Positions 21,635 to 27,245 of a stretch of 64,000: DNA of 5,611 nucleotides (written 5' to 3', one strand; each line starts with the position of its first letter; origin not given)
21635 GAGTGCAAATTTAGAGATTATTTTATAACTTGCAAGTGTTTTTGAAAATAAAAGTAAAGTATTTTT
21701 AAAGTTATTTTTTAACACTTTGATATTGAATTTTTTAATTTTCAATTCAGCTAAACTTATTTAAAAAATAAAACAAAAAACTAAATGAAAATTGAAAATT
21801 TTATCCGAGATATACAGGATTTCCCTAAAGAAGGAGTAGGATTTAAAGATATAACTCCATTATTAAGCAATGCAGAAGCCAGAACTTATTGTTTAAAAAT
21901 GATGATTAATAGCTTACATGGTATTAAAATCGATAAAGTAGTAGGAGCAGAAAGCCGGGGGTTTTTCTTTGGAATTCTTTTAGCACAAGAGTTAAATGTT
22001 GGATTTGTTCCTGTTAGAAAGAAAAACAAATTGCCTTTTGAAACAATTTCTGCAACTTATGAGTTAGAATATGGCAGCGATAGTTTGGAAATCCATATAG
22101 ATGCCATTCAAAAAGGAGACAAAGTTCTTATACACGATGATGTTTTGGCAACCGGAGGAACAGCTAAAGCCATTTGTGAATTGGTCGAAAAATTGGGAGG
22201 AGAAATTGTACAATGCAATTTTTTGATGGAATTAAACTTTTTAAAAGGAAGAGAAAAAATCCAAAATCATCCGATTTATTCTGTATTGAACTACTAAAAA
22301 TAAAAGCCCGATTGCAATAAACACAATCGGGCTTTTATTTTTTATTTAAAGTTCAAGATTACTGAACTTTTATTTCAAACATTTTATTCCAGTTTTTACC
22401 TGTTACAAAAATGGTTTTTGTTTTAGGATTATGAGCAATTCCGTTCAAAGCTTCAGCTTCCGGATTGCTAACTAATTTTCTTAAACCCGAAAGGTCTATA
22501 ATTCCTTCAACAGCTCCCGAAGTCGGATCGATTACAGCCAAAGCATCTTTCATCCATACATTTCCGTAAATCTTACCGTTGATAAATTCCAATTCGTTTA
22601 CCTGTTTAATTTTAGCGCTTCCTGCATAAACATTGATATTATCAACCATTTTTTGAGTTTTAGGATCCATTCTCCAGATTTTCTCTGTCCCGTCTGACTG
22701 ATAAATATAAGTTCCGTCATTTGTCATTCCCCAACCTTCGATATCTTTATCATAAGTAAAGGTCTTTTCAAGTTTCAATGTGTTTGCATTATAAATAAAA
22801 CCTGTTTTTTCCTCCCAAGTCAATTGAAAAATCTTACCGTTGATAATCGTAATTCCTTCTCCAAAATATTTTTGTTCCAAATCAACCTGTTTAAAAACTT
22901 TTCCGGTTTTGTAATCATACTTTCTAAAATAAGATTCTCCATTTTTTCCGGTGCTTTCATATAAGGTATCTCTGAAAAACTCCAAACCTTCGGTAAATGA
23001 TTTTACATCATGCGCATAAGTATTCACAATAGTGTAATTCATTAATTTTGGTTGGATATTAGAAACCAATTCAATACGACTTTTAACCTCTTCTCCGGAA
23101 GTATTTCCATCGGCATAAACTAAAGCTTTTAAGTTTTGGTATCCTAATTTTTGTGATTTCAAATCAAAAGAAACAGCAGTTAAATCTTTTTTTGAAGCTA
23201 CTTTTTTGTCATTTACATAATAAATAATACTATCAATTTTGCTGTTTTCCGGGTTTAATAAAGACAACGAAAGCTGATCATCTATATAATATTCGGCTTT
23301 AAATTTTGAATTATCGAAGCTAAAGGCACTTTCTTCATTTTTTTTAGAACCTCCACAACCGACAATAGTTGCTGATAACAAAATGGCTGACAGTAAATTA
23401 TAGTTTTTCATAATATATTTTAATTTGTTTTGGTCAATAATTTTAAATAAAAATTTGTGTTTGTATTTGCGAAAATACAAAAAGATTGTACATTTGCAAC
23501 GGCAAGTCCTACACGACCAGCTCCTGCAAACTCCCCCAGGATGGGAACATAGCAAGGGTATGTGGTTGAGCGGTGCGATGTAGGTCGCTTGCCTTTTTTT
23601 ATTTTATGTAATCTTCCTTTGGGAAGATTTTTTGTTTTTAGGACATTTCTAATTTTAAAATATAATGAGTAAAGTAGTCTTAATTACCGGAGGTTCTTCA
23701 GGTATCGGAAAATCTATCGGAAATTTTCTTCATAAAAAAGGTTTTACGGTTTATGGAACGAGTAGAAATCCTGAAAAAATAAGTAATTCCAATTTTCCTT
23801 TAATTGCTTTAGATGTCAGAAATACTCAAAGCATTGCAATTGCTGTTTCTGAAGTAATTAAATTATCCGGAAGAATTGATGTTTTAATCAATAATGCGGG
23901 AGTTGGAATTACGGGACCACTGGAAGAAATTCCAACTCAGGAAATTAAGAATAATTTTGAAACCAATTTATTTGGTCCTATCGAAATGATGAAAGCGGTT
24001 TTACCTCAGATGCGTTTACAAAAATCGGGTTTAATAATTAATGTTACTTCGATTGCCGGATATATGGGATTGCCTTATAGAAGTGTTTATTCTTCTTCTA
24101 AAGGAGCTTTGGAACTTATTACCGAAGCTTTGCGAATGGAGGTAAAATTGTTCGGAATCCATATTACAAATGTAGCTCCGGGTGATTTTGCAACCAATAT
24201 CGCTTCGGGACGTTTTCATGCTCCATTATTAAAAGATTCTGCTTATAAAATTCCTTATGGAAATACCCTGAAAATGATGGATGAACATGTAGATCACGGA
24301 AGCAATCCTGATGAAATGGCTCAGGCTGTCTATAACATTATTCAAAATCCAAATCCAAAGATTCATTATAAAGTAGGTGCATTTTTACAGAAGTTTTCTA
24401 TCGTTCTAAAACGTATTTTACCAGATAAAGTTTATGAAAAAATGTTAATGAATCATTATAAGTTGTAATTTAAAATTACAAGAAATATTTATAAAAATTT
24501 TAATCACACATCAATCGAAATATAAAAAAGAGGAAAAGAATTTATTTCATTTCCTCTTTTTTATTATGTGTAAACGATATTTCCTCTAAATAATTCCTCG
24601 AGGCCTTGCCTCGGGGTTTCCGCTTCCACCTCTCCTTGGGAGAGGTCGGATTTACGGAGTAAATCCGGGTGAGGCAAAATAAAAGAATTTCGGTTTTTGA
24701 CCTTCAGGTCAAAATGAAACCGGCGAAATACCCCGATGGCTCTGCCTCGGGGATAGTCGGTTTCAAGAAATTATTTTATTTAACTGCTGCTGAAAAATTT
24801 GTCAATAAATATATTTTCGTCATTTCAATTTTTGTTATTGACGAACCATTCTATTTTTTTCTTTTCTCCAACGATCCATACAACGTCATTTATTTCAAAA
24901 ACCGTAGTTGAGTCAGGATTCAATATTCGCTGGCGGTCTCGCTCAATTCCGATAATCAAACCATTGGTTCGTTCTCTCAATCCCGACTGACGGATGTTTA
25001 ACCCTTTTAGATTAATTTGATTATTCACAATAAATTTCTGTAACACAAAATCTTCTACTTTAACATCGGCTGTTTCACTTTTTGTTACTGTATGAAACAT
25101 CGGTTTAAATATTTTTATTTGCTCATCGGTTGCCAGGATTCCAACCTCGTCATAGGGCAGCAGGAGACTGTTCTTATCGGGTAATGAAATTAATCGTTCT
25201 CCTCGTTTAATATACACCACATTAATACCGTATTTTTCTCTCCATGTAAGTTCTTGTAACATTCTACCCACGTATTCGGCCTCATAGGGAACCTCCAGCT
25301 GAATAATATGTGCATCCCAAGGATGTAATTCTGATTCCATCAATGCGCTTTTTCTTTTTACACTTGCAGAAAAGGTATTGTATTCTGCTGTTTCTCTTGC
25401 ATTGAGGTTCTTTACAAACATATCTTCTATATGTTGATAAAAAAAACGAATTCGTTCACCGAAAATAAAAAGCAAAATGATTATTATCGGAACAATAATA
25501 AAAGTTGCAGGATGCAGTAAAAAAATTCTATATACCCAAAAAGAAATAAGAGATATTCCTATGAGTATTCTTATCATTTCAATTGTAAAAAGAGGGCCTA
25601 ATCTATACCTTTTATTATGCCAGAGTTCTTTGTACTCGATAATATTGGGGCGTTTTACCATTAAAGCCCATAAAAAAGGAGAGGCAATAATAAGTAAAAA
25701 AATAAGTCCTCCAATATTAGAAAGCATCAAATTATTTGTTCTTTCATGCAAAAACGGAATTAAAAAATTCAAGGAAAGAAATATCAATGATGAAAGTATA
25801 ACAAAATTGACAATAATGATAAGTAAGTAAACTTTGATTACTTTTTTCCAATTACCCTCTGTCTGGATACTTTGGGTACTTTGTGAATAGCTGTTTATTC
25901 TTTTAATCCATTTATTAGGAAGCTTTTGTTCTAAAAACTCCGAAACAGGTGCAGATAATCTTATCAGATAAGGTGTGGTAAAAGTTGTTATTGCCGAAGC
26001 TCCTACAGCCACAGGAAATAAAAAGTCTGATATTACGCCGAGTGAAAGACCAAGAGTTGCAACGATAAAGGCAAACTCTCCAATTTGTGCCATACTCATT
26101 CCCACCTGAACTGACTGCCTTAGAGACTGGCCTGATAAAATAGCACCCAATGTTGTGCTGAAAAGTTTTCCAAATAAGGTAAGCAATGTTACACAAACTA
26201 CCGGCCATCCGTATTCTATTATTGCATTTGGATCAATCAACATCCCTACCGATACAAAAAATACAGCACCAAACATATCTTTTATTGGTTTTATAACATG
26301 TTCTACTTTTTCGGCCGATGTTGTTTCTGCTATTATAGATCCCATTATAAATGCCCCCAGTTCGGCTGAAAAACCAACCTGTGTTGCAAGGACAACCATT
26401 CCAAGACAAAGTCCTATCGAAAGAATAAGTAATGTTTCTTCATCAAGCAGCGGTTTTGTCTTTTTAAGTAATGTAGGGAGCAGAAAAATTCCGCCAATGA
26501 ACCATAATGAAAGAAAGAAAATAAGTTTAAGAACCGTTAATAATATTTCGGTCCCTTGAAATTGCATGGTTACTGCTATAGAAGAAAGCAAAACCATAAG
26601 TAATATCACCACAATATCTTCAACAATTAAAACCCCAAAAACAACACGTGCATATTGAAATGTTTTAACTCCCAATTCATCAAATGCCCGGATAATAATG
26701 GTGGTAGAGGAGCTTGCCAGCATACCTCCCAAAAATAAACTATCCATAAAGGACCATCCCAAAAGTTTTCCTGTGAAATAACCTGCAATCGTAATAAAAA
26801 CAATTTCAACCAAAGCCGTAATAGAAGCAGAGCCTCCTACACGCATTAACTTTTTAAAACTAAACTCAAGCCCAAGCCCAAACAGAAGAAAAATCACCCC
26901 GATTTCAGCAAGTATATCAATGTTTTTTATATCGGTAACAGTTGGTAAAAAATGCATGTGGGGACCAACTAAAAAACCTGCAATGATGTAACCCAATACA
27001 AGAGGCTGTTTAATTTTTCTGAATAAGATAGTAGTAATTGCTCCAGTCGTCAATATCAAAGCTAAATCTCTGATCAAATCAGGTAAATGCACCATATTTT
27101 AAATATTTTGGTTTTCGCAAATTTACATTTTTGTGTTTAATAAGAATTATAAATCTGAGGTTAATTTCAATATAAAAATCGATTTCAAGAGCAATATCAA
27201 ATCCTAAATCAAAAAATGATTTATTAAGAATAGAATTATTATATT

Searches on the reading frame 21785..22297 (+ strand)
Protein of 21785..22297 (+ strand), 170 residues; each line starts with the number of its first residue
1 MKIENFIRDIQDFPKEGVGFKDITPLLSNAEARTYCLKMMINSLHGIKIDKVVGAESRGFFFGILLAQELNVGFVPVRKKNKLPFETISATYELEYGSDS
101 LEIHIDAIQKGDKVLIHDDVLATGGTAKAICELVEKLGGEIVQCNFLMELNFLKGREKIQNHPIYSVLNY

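Call 40: search_protein_families(library=pfam, proteins=[window:21785-22297:+], max_evalue=0.001)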
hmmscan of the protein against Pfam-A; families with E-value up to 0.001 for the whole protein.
window:21785-22297:+ (170 aa): 1 family
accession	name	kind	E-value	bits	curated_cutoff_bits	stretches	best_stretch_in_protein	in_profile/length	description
PF00156.33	Pribosyltran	-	3.1e-13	49.8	26.3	1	45-148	26-124/158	Phosphoribosyl transferase domain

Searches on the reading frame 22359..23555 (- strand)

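Call 40: search_protein_families(library=pfam, proteins=[window:22359-23555:-], max_evalue=0.001)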
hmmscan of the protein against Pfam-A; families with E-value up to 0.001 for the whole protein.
window:22359-23555:- (398 aa): 2 families
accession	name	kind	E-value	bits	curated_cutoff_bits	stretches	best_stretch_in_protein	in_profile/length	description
PF05096.18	Glu_cyclase_2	-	1.2e-84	284.2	22.3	1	166-397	19-249/249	Glutamine cyclotransferase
PF21959.2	DUF6923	-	3.2e-06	27.5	27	1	279-352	96-167/234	Repeat of unknown function (DUF6923)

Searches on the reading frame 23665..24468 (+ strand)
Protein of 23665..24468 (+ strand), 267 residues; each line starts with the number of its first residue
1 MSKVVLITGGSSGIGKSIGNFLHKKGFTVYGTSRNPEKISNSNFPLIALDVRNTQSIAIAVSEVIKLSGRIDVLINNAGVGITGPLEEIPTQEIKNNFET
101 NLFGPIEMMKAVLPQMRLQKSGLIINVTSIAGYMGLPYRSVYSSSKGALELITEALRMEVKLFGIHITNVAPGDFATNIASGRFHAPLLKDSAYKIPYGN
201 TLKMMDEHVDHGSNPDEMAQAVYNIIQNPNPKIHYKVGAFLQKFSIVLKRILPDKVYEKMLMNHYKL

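Call 40: search_protein_families(library=pfam, proteins=[window:23665-24468:+], max_evalue=0.001)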
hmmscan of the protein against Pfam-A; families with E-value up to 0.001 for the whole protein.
window:23665-24468:+ (267 aa): 5 families
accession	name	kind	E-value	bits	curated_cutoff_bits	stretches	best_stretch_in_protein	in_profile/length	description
PF00106.31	adh_short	-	3.8e-48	164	26.6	1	3-182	1-189/195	short chain dehydrogenase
PF13561.12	adh_short_C2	-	1.2e-29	104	27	1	12-203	6-205/236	Enoyl-(Acyl carrier protein) reductase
PF08643.16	DUF1776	-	1.9e-13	51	25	1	4-246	5-283/294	Fungal family of unknown function (DUF1776)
PF08659.16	KR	-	5.1e-08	33.5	22.6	1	5-154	3-161/180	KR domain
PF01370.27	Epimerase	-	2.7e-06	27.4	20.9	1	5-161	1-161/240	NAD dependent epimerase/dehydratase family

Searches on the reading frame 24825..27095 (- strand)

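Call 39: search_protein_families(library=pfam, proteins=[window:24825-27095:-], max_evalue=0.001)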
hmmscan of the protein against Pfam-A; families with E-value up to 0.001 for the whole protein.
window:24825-27095:- (756 aa): 2 families
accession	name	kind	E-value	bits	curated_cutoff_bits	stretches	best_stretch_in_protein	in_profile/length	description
PF00999.27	Na_H_Exchanger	-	1.3e-57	195.8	26.2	1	19-377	8-373/375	Sodium/hydrogen exchanger, transmembrane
PF02080.26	TrkA_C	-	1.8e-20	73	27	2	598-664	2-67/71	TrkA-C domain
